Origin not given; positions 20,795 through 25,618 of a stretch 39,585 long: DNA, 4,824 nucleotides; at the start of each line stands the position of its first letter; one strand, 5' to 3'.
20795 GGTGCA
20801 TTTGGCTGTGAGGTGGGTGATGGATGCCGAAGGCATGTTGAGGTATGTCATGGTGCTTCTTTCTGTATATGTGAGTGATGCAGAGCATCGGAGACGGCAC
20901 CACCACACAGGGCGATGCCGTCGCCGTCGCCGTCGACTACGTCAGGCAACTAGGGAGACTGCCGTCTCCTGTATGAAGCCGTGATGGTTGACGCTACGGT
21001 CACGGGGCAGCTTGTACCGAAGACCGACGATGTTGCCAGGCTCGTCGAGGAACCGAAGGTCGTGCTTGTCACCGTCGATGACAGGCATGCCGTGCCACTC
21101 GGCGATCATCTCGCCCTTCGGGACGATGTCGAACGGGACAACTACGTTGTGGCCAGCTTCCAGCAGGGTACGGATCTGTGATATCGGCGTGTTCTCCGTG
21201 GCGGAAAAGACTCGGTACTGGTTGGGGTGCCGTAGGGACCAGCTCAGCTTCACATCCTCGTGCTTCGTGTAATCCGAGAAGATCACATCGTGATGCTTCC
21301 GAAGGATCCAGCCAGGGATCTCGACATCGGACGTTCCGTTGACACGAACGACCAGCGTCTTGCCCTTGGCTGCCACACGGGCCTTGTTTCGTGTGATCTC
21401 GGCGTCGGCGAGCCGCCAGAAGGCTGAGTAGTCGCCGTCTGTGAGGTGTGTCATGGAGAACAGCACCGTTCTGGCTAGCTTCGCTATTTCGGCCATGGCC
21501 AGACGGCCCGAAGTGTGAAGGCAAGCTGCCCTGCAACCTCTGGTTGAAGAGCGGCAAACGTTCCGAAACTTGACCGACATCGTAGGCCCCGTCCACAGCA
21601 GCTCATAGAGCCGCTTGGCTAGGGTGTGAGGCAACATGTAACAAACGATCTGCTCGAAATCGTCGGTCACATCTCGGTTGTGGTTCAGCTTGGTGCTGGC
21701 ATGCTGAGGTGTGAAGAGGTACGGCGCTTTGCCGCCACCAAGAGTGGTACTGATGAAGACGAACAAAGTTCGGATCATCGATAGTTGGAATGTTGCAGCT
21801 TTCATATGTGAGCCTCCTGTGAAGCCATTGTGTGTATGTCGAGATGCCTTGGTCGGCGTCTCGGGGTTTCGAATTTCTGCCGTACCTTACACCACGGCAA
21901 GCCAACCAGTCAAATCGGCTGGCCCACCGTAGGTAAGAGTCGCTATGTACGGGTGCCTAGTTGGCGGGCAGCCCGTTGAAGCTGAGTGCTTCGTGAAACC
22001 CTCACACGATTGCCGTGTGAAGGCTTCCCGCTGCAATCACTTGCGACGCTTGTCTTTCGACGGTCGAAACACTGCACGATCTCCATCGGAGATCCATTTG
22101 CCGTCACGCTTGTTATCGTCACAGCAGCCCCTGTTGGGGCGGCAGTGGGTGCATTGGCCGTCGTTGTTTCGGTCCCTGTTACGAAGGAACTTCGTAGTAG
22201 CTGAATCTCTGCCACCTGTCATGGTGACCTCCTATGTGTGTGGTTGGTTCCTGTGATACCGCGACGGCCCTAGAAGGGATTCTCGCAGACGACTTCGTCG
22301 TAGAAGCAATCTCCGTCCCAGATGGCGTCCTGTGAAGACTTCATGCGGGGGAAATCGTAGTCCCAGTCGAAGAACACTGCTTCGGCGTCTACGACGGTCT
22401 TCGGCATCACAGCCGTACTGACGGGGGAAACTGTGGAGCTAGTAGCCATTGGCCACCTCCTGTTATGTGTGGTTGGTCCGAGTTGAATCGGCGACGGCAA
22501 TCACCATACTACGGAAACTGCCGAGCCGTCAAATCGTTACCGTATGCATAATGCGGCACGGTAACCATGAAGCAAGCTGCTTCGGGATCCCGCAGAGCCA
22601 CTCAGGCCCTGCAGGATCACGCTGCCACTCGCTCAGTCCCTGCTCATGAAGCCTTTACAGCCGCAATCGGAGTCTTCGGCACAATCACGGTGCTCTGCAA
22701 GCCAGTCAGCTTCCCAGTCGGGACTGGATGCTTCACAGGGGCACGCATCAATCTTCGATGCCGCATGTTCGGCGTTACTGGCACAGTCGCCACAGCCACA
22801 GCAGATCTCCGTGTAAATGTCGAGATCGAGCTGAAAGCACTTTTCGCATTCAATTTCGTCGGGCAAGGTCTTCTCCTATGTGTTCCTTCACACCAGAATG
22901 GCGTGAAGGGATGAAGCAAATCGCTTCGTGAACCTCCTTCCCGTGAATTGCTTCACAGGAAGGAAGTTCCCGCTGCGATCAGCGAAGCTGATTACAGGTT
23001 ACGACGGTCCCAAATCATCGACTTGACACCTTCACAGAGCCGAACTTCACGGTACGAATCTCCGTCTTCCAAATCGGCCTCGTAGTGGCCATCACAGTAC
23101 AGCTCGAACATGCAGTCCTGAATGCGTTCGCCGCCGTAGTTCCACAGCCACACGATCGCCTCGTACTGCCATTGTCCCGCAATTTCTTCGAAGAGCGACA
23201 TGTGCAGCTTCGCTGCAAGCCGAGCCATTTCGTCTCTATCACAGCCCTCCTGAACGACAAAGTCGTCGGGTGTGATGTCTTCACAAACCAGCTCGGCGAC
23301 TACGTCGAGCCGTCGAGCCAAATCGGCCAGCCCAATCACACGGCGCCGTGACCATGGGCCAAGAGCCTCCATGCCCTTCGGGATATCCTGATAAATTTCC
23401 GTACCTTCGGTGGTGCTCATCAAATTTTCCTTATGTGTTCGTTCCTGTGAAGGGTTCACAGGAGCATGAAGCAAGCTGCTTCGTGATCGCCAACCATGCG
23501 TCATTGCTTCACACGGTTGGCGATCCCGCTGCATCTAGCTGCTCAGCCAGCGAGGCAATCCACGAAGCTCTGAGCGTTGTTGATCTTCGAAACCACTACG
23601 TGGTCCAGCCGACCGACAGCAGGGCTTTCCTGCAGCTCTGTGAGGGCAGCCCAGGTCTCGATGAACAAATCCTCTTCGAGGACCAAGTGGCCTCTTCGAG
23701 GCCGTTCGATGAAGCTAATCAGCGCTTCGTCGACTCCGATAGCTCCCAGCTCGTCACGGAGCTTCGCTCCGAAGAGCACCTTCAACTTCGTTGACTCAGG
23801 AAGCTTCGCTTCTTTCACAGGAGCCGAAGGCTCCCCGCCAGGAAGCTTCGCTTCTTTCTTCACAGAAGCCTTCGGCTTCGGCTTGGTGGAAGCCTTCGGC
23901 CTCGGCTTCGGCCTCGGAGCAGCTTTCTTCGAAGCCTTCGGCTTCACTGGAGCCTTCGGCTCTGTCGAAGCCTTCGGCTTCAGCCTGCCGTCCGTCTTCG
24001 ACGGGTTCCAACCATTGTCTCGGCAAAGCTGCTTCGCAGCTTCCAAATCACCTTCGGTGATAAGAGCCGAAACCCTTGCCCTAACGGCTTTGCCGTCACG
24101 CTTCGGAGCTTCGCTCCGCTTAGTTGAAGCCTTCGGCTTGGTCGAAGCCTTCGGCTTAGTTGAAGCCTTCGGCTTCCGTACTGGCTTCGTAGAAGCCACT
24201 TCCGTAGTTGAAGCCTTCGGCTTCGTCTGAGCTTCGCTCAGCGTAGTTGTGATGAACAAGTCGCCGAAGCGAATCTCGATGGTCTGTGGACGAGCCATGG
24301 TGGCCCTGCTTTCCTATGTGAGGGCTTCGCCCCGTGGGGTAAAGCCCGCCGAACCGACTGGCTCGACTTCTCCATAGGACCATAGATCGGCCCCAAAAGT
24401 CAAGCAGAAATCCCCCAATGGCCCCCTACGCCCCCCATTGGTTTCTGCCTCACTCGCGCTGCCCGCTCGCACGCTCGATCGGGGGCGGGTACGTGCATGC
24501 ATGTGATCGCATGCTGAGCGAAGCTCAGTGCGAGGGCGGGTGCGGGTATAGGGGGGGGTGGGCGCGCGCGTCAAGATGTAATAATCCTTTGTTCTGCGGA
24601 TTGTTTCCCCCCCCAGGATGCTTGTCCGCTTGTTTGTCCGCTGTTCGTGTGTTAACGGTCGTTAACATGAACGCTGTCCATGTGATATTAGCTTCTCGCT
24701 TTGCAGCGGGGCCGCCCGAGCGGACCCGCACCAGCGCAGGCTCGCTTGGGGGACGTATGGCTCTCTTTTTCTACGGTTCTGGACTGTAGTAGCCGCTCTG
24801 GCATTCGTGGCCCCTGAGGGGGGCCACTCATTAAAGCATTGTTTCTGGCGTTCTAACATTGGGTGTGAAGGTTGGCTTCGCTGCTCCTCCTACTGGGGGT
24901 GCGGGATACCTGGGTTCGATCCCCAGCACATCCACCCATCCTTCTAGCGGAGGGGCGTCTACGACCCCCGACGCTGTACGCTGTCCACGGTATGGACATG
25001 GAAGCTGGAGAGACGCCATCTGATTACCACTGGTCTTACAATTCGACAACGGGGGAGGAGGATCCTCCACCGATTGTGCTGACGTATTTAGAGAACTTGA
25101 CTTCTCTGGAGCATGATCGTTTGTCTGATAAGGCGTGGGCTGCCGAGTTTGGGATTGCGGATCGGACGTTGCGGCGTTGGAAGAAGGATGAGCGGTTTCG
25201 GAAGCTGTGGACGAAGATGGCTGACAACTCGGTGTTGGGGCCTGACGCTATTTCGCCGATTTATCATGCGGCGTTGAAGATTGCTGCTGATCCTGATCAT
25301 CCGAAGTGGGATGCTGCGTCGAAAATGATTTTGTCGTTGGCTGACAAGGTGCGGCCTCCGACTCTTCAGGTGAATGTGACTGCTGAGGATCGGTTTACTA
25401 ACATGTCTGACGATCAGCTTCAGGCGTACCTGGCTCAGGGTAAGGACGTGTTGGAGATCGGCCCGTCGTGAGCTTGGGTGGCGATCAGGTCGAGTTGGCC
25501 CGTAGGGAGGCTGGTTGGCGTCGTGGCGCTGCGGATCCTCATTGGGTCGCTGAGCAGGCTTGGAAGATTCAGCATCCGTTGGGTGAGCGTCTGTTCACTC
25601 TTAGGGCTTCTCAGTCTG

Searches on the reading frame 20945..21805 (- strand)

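Call 15: search_protein_families(library=phrogs, proteins=[window:20945-21805:-], max_evalue=0.001)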
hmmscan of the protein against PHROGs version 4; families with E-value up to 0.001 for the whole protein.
window:20945-21805:- (287 aa): 1 family
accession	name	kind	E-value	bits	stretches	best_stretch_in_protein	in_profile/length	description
phrog_1617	-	unknown function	5.4e-38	131.7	1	58-281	64-272/273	-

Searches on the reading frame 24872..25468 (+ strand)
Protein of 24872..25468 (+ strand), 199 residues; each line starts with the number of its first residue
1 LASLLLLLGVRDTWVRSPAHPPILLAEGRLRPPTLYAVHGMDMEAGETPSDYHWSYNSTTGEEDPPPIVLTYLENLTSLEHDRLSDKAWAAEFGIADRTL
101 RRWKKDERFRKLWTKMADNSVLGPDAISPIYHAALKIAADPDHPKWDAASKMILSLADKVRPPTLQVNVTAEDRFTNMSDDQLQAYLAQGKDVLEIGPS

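Call 15: search_protein_families(library=phrogs, proteins=[window:24872-25468:+], max_evalue=0.001)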
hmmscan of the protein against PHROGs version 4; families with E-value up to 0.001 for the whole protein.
window:24872-25468:+ (199 aa): 2 families
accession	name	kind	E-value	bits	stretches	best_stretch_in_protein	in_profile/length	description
phrog_2538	-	head and packaging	0.00012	23.2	1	82-159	17-93/129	terminase small subunit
phrog_7344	-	head and packaging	0.00041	21.6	1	82-121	27-66/161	terminase small subunit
